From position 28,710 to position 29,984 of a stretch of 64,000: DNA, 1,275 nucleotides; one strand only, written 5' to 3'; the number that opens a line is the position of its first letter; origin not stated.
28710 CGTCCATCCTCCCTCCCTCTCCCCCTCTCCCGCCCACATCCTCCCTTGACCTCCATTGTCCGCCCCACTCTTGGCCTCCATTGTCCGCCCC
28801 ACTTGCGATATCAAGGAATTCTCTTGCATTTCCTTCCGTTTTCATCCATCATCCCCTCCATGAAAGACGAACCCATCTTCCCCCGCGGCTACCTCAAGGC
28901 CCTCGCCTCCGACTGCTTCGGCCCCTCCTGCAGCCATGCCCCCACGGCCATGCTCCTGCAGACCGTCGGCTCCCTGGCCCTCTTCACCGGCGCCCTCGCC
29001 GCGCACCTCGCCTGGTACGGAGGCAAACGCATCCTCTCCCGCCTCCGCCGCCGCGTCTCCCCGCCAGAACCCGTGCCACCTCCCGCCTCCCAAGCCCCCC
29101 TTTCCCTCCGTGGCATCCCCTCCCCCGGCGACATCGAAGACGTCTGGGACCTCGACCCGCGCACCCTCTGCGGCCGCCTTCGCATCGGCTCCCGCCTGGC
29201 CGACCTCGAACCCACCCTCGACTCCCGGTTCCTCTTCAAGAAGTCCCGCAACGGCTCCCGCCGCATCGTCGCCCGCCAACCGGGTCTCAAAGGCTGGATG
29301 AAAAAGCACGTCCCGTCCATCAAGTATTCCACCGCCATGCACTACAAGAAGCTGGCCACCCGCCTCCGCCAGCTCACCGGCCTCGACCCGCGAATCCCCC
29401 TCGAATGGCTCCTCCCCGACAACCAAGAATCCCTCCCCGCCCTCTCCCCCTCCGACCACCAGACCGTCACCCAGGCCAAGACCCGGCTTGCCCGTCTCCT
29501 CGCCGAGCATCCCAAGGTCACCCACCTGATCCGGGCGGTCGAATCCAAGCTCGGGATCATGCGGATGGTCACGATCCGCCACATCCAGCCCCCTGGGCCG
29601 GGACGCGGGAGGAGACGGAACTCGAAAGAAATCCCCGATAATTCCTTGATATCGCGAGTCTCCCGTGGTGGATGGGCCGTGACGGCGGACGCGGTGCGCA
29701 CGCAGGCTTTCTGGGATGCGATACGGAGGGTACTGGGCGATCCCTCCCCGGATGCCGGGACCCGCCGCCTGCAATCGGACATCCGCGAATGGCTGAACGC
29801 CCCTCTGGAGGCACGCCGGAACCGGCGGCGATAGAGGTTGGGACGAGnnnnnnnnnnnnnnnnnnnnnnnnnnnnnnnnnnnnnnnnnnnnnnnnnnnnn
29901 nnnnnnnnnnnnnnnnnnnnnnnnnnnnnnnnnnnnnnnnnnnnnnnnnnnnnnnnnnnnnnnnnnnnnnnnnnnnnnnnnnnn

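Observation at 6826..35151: Four-copy conserved upstream element with fixed 41-42 nt spacing to ATGAAA start codons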

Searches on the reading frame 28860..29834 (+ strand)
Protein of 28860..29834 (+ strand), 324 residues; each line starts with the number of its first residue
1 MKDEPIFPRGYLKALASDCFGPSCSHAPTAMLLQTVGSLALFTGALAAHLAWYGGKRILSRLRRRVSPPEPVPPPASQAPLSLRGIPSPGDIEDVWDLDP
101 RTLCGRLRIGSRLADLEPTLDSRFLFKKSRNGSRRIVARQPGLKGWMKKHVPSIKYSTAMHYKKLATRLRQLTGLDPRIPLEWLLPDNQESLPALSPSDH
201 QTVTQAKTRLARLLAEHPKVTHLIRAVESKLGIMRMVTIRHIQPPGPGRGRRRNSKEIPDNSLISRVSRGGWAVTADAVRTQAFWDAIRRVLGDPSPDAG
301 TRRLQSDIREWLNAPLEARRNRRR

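Call 18: search_protein_families(library=pfam, proteins=[window:28860-29834:+], max_evalue=0.01)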
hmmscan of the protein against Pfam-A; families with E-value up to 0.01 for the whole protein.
window:28860-29834:+ (324 aa): 0 families

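Call 21: find_homologous_proteins(query=window:28860-29834:+, max_evalue=0.001)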
Query window:28860-29834:+ (324 aa): 256 proteins with E <= 0.001 among 8000 candidates; the best 120 are listed.
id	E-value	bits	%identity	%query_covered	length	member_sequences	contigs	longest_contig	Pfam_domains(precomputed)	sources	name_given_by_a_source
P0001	1.1e-208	710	97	100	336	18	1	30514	-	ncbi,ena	-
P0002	1.5e-173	594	83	100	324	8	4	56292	-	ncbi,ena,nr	ncbi:MAG: hypothetical protein IKO01_08525 [Kiritimatiellae bacterium]|nr:hypothetical protein [Kiri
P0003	4.5e-172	590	82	100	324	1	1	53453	-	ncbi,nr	ncbi:MAG: hypothetical protein IKQ15_10345 [Kiritimatiellae bacterium]|nr:hypothetical protein [Kiri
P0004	4.6e-172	590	82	100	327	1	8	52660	-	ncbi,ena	-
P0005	1.9e-171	587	81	100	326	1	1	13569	-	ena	-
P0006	2.7e-171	587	81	100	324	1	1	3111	-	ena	-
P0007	1.8e-170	584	81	100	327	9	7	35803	-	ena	-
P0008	1.9e-170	584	81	100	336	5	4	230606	-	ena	-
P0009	8.0e-170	582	81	100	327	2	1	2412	-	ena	-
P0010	6.0e-169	579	81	100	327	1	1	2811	-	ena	-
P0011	1.0e-168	579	81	100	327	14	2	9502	-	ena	-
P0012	1.5e-168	578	81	100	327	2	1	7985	-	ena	-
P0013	1.4e-164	565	79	100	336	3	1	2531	-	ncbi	-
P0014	2.4e-164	564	78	100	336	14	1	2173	-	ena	-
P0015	4.1e-164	563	79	99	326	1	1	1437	-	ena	-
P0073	3.8e-130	452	66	100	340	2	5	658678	-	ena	-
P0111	4.8e-102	359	65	81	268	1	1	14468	-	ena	-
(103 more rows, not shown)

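Call 23: find_related_loci(query=A1, collection=genome_contigs, flank=4000)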
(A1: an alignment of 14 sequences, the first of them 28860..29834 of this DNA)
Query A1 (324 aa) in genome_contigs; peptide patterns used: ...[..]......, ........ (x = any residue, [..] = any of these).
101 stretches matched a pattern; 70 encode a relative of the query (tblastn E <= 1e-3); 70 distinct loci.
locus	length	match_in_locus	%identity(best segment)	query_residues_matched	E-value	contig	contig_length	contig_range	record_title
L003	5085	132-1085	83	1-318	8e-164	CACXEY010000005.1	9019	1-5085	uncultured bacterium isolate RUG11196 genome assembly, contig: RUG11196_asm_5, whole genome shotgun sequence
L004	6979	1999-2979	73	1-324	2e-151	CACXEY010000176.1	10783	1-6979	uncultured bacterium isolate RUG11196 genome assembly, contig: RUG11196_asm_176, whole genome shotgun sequence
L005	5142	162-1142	70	1-324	7e-151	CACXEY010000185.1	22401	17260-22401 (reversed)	uncultured bacterium isolate RUG11196 genome assembly, contig: RUG11196_asm_185, whole genome shotgun sequence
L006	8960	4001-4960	78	1-318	3e-146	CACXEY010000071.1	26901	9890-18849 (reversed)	uncultured bacterium isolate RUG11196 genome assembly, contig: RUG11196_asm_71, whole genome shotgun sequence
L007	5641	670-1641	74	1-323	1e-140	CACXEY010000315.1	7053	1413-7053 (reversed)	uncultured bacterium isolate RUG11196 genome assembly, contig: RUG11196_asm_315, whole genome shotgun sequence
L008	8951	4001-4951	69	1-316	4e-140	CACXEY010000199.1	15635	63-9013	uncultured bacterium isolate RUG11196 genome assembly, contig: RUG11196_asm_199, whole genome shotgun sequence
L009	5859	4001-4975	69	1-321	5e-138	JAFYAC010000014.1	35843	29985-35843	MAG: Kiritimatiellae bacterium isolate RGIG6903 Sheep_Rumen-5__c582, whole genome shotgun sequence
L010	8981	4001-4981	67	1-323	5e-134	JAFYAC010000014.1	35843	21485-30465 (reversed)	MAG: Kiritimatiellae bacterium isolate RGIG6903 Sheep_Rumen-5__c582, whole genome shotgun sequence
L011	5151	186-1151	69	1-318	8e-133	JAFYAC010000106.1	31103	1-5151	MAG: Kiritimatiellae bacterium isolate RGIG6903 Sheep_Rumen-5__c5063, whole genome shotgun sequence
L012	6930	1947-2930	67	1-324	2e-128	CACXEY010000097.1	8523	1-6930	uncultured bacterium isolate RUG11196 genome assembly, contig: RUG11196_asm_97, whole genome shotgun sequence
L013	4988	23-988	65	1-321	2e-127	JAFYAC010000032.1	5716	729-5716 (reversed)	MAG: Kiritimatiellae bacterium isolate RGIG6903 Sheep_Rumen-5__c1394, whole genome shotgun sequence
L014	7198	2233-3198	65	1-318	8e-127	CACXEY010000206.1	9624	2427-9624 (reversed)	uncultured bacterium isolate RUG11196 genome assembly, contig: RUG11196_asm_206, whole genome shotgun sequence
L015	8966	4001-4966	66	1-318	2e-123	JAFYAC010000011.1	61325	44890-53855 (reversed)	MAG: Kiritimatiellae bacterium isolate RGIG6903 Sheep_Rumen-5__c411, whole genome shotgun sequence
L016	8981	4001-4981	72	1-323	3e-121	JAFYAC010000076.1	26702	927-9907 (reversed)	MAG: Kiritimatiellae bacterium isolate RGIG6903 Sheep_Rumen-5__c3507, whole genome shotgun sequence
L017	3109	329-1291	72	1-317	3e-123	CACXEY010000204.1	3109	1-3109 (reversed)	uncultured bacterium isolate RUG11196 genome assembly, contig: RUG11196_asm_204, whole genome shotgun sequence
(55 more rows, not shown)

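Call 37: predict_structure(alignment_id=A2)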
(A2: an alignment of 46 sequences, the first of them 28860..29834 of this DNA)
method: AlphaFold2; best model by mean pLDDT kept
length: 324 residues; sequences in the alignment: 46
mean_pLDDT: 76.9   pTM: 0.54
mean pLDDT of the five models: 76.9, 76.4, 75.2, 74.3, 74.1
residues with pLDDT >= 90: 106; 70-90: 106; 50-70: 81; < 50: 31
segments of 3 or more residues with pLDDT < 50: 1-3, 251-275
pLDDT, mean of each block of 10 residues (from residue 1): 55 69 56 67 73 69 58 61 88 86 92 92 83 84 94 94 96 93 89 82 95 95 95 71 56 45 42 56 85 90 87 76 54
secondary structure, 60 per line:
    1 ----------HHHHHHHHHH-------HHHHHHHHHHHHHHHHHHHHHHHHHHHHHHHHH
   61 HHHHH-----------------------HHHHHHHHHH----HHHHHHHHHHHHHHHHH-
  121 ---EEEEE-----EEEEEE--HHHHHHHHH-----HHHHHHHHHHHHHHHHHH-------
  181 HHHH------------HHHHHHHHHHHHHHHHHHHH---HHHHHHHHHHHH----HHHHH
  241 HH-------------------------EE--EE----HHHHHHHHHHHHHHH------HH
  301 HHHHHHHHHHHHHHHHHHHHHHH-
elements in order: H11-20 H28-65 H89-98 H103-119 E124-128 E134-139 H142-150 H156-173 H181-184 H197-216 H220-231 H236-242 H278-292 H299-323

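Call 40: fold_search(model_id=the predicted structure, library=pdb)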
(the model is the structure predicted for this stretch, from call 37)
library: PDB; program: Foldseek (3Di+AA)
matches with E <= 10: 91; with E <= 0.001: 0
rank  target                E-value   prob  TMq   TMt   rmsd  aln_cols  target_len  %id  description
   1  8dsz_A                9.9e-01  0.06  0.12  0.14  29.0       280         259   10  PPARg bound to partial agonist H3B-487 (released 2022-09-07)
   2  9gwb_A                1.4e+00  0.05  0.12  0.14  15.3       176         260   14  Human PPAR-gamma ligand binding domain in complex with LW69 (released 2025-10-08)
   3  5dv6_A                2.0e+00  0.03  0.11  0.12  28.0       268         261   10  Human PPARgamma ligand binding dmain complexed with SB1404 in a covalent bonded form (released 2016-09-21)
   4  9dei_D                2.0e+00  0.03  0.11  0.10  25.8       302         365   13  Trypanosoma brucei mitochondrial RNA-editing catalytic complex 1, U-deletion (RECC1) (released 2026-01-21)
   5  3vcf_A                2.2e+00  0.09  0.15  0.25  15.8       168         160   13  SSV1 integrase C-terminal catalytic domain (174-335aa) (released 2012-05-30)
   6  5lsg_B                2.5e+00  0.04  0.12  0.14  15.6       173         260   13  PPARgamma complex with the betulinic acid (released 2017-08-09)
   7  6fzy_A                2.5e+00  0.04  0.12  0.13  15.2       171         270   15  PPAR mutant (released 2019-02-13)
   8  7xrx_B                2.5e+00  0.04  0.10  0.09  14.7       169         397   14  insulin-cleaving membrane protease-ICMP (released 2023-05-17)
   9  7uj2_A                2.7e+00  0.03  0.09  0.16  17.9       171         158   12  OspC Type B (released 2023-04-05)
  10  7bml_A                2.9e+00  0.04  0.09  0.16  17.0       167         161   11  Crystal structure of outer surface protein C (OspC) from Borrelia burgdorferi (released 2021-02-10)
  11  3x1h_A                3.0e+00  0.04  0.12  0.14  14.8       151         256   15  hPPARgamma Ligand binding domain in complex with 5-oxo-tricosahexaenoic acid (released 2015-04-08)
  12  7uj2_B                3.0e+00  0.03  0.09  0.16  19.8       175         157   11  OspC Type B (released 2023-04-05)
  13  2vdd_A                3.2e+00  0.03  0.12  0.09  35.0       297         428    9  Crystal Structure of the Open State of TolC Outer Membrane Component of Mutlidrug Efflux Pumps (released 2008-04-22)
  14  3eml                  3.2e+00  0.02  0.10  0.09  13.7       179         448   11  The 2.6 A Crystal Structure of a Human A2A Adenosine Receptor bound to ZM241385. (released 2008-10-14)
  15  6oe5_A                3.3e+00  0.04  0.10  0.12  15.1       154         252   13  Splayed open prefusion RSV F captured by CR9501 and motavizumab Fabs (released 2019-04-17)
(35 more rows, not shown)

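Call 42: search_solved_structures(query=A2, max_evalue=10)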
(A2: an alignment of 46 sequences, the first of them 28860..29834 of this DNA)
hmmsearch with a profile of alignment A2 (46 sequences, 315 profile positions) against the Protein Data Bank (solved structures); distinct sequences matched with E-value up to 10: 0.

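Call 44: search_protein_families(library=phrogs, proteins=[window:28860-29834:+], max_evalue=0.1)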
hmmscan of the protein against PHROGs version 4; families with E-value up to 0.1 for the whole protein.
window:28860-29834:+ (324 aa): 0 families

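Call 45: search_protein_families(library=ncbifam, proteins=[window:28860-29834:+], max_evalue=0.1)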
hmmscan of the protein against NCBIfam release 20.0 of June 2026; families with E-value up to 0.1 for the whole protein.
window:28860-29834:+ (324 aa): 0 families

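Call 46: fold_search(model_id=the predicted structure, library=viral)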
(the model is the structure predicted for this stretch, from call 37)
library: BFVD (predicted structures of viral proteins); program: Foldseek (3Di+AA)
matches with E <= 10: 162; with E <= 0.001: 0
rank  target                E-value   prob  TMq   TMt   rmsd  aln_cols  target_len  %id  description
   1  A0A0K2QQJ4            2.2e-01  0.15  0.13  0.18  13.6       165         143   13  Putative transglycosylase SLT domain protein [Ralstonia phage RSF1]
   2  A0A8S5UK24            6.1e-01  0.14  0.10  0.20  19.8       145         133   12  Uncharacterized protein [Podoviridae sp. ct9A73]
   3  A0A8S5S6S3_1          7.1e-01  0.10  0.17  0.07  30.2       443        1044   10  Uncharacterized protein [Podoviridae sp. ctsUe5]
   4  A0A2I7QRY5            8.2e-01  0.11  0.15  0.15  26.8       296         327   10  (no name in the UniProt tables at hand)
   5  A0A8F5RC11            8.2e-01  0.09  0.12  0.16  28.1       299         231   10  Internal scaffolding protein [Microvirus mar33]
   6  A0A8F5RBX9            9.6e-01  0.06  0.08  0.14  20.8       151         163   12  Internal scaffolding protein [Microvirus mar17]
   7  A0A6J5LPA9            1.0e+00  0.08  0.13  0.13  23.4       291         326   11  Uncharacterized protein [uncultured Caudovirales phage]
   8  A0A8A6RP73            1.0e+00  0.04  0.10  0.09  30.2       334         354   13  Uncharacterized protein [Hymenopteran tombus-related virus]
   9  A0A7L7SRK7            1.2e+00  0.07  0.12  0.18  20.8       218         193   11  (no name in the UniProt tables at hand)
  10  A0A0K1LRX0            1.2e+00  0.04  0.10  0.11  21.9       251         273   13  Tail assembly chaperone [Mycobacterium phage Madruga]
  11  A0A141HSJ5            1.2e+00  0.03  0.08  0.11  22.6       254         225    9  (no name in the UniProt tables at hand)
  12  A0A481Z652            1.4e+00  0.09  0.12  0.24  16.9       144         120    8  Uncharacterized protein [Pithovirus LCPAC102]
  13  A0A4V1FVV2            1.4e+00  0.07  0.10  0.17  23.9       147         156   14  (no name in the UniProt tables at hand)
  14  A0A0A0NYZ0            1.4e+00  0.03  0.10  0.08  29.2       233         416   11  (no name in the UniProt tables at hand)
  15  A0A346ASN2            1.4e+00  0.03  0.08  0.14  29.1       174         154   12  (no name in the UniProt tables at hand)
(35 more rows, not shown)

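Call 59: search_protein_representatives(alignment_id=A2)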
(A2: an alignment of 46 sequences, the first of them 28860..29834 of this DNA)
Query: 46 sequences, 315 profile positions. Proteins with E-value up to 0.001 (for the whole library): 443; up to 1e-10: 166; up to 1e-30: 26. The best 150 are listed.
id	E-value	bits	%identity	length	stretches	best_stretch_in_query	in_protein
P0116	9.1e-118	409.6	-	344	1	4-315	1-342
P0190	1.3e-111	389.3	-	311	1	1-307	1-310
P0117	9.1e-107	373.5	-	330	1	5-315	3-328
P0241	7.1e-101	354.1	-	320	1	3-308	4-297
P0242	2.5e-99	349.0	-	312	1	3-308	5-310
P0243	9.7e-94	330.7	-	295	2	3-236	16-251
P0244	1.3e-84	300.7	-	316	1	5-310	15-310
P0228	5.8e-76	272.3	-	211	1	103-310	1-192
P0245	3.3e-74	266.5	-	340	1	31-311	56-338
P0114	1.0e-73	264.9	-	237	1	23-193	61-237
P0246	8.9e-66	238.8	-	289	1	25-284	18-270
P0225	4.7e-64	233.2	-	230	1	1-157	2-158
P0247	3.3e-61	223.8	-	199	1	25-176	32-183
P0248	1.3e-50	189.0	-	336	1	19-232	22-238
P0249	2.1e-50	188.3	-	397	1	37-250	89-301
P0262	8.4e-29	117.3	-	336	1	49-255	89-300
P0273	5.3e-23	98.3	-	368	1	100-266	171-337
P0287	4.0e-16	75.7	-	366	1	60-183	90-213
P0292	1.6e-15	73.7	-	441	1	79-181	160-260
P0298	3.7e-15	72.5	-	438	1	80-188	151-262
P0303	1.9e-14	70.2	-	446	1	73-182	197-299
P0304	2.2e-14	70.0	-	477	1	63-181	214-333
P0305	2.5e-14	69.8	-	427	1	75-183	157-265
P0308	4.4e-14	69.0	-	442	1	61-175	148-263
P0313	8.1e-14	68.1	-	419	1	72-187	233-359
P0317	1.2e-13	67.5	-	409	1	33-203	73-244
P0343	3.0e-12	62.9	-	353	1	62-222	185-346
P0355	7.5e-12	61.7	-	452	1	63-191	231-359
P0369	1.7e-11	60.5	-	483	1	73-165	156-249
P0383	4.6e-11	59.0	-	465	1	48-169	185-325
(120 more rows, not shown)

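Call 60: search_protein_families(library=pfam, proteins=[P0292, P0298, P0303, P0304, P0305, P0308, P0313, P0355, P0369, P0383], max_evalue=0.01)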
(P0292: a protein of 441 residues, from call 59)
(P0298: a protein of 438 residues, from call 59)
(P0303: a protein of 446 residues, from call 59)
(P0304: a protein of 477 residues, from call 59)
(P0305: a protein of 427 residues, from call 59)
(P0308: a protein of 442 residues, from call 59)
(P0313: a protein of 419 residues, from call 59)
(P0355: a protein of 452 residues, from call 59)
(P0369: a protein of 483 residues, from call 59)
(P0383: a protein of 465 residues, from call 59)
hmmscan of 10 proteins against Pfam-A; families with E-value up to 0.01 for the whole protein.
P0292 (441 aa): 0 families

P0298 (438 aa): 0 families

P0303 (446 aa): 0 families

P0304 (477 aa): 0 families

P0305 (427 aa): 0 families

P0308 (442 aa): 0 families

P0313 (419 aa): 0 families

P0355 (452 aa): 0 families

P0369 (483 aa): 0 families

P0383 (465 aa): 0 families
